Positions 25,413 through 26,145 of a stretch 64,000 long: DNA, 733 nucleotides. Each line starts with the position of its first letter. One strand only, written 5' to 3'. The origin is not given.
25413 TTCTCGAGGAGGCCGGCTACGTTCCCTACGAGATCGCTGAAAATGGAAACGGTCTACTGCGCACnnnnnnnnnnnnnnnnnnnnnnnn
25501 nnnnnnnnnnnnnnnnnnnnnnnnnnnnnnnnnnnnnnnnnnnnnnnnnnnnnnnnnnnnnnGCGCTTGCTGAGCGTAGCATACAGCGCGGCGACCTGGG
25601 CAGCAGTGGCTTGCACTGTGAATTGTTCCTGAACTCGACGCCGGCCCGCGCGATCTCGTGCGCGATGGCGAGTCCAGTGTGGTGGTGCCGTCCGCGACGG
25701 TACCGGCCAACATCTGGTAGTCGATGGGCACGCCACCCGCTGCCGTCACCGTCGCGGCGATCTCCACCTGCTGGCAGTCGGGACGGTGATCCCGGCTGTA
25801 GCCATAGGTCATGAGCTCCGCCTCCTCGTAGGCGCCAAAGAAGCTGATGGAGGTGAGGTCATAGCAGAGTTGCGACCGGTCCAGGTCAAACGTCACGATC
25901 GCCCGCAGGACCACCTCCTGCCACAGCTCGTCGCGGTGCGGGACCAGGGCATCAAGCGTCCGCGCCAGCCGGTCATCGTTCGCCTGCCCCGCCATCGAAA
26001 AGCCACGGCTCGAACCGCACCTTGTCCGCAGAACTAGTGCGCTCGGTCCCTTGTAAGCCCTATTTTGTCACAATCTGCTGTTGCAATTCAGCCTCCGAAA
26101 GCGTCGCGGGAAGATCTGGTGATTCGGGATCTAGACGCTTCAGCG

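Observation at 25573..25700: ~50-bp duplicated GT4 gene segment marks a rearrangement junction next to a transposase fragment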

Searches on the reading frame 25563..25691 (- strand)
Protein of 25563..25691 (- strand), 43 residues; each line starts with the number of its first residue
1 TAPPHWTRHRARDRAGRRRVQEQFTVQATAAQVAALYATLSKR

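Call 18: search_solved_structures(query=window:25563-25667:-, max_evalue=10, show_alignments=3)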
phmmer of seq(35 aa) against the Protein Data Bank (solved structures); distinct sequences matched with E-value up to 10: 2.
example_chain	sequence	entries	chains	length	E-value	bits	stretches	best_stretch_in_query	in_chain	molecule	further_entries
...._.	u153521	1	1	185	0.00019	24.2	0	4-28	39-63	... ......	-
7qsg_A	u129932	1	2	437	1.1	13.1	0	7-30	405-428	D-inositol 3-phosphate glycosyltransferase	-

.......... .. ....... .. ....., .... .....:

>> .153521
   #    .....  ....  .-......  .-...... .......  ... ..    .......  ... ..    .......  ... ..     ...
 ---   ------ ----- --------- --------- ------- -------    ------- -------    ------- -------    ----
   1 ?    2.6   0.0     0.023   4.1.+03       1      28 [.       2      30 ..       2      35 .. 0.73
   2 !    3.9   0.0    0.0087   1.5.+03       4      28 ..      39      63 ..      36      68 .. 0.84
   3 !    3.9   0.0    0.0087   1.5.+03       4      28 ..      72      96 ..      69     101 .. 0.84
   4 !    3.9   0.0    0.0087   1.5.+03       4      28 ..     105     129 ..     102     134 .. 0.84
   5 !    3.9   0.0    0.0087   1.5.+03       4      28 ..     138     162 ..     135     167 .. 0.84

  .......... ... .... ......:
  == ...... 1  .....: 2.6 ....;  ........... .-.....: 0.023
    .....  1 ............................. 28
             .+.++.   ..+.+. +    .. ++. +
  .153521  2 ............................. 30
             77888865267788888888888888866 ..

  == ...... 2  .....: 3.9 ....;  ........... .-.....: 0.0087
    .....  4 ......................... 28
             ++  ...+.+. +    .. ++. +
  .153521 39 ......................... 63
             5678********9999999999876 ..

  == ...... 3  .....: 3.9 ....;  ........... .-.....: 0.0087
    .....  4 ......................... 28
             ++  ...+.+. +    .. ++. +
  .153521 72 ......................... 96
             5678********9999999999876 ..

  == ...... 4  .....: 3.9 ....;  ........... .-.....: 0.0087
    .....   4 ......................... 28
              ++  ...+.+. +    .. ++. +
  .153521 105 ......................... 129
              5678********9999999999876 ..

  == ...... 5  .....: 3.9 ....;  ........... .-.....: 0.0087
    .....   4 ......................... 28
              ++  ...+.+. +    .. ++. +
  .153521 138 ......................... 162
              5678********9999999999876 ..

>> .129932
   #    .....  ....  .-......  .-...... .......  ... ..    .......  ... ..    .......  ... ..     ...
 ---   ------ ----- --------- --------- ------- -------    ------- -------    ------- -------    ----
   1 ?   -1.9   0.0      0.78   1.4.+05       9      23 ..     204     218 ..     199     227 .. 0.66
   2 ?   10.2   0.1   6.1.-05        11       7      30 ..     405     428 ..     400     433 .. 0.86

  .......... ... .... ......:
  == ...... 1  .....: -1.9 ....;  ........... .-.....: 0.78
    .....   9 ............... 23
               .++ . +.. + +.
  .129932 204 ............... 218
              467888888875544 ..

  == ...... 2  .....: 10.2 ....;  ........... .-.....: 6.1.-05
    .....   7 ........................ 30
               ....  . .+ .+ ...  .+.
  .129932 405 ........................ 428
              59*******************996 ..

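Call 23: find_homologous_proteins(query=window:25563-25691:-, max_evalue=10)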
Query seq(43 aa): no candidate shares three 5-residue words with the query. No homologue found.

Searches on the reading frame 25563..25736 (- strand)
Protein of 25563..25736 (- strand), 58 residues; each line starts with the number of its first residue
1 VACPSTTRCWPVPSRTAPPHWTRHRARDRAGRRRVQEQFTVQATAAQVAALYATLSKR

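Call 12: search_protein_families(library=pfam, proteins=[window:25563-25736:-], max_evalue=10)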
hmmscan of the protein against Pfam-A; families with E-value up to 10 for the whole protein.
seq(58 aa): 0 families

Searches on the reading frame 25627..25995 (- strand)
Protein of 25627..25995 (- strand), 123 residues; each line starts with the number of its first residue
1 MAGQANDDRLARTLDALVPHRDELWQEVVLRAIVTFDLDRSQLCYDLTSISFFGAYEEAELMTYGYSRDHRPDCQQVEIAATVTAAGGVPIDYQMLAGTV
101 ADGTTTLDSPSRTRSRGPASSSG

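Call 15: find_homologous_proteins(query=window:25627-25995:-, max_evalue=0.00001)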
Query seq(123 aa) (123 aa): 19 proteins with E <= 0.00001 among 51 candidates.
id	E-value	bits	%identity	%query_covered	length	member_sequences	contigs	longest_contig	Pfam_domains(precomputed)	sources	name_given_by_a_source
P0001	8.9e-75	266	100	100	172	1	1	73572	-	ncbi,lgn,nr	ncbi:MAG: hypothetical protein M1296_05465 [Chloroflexi bacterium]|nr:hypothetical protein [Chlorofl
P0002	1.2e-39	153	65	85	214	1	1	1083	PF14104.12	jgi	jgi:transposase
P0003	4.9e-39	151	70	81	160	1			PF14104.12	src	-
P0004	1.1e-38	150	66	90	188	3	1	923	-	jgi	jgi:transposase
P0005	3.6e-38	148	61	93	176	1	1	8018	-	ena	-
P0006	6.8e-34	134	58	93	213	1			-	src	-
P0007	6.9e-33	131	61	90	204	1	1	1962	PF14104.12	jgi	jgi:transposase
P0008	2.5e-32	129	63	76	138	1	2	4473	-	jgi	jgi:hypothetical protein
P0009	7.1e-32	128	66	74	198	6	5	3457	PF14104.12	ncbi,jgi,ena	-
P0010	3.6e-31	125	65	74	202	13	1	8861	PF14104.12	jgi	-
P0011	8.1e-29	118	61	76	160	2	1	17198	-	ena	-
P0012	2.0e-27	113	63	72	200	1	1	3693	PF14104.12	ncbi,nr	ncbi:MAG TPA: DUF4277 domain-containing protein, partial [Chloroflexota bacterium]|nr:DUF4277 domain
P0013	2.1e-26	110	63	64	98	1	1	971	-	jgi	jgi:transposase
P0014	2.6e-26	110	68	60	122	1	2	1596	-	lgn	-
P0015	8.3e-26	108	63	67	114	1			-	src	-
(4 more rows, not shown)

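Call 35: find_encoding_contigs(protein=P0005, flank=3000, max_places=2)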
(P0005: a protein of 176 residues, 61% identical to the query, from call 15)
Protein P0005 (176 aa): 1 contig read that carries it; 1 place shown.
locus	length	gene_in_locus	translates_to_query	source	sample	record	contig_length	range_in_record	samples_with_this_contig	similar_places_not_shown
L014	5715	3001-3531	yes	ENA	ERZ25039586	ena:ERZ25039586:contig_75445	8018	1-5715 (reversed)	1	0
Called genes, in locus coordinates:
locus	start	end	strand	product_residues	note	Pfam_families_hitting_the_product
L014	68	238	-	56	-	-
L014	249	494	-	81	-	-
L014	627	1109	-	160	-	-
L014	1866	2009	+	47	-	-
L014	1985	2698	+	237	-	PF00905:Transpeptidase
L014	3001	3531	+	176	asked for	-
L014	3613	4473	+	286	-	-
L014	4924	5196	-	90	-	PF01212:Beta_elim_lyase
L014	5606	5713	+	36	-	?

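Call 36: find_encoding_contigs(protein=P0004, flank=3000, max_places=2)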
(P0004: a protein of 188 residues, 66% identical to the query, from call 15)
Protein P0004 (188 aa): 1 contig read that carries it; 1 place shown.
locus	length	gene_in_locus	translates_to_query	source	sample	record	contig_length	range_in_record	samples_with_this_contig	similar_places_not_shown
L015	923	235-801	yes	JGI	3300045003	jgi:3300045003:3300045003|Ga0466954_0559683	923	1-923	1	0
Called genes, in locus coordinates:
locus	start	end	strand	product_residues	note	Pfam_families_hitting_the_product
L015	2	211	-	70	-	?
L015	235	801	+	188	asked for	-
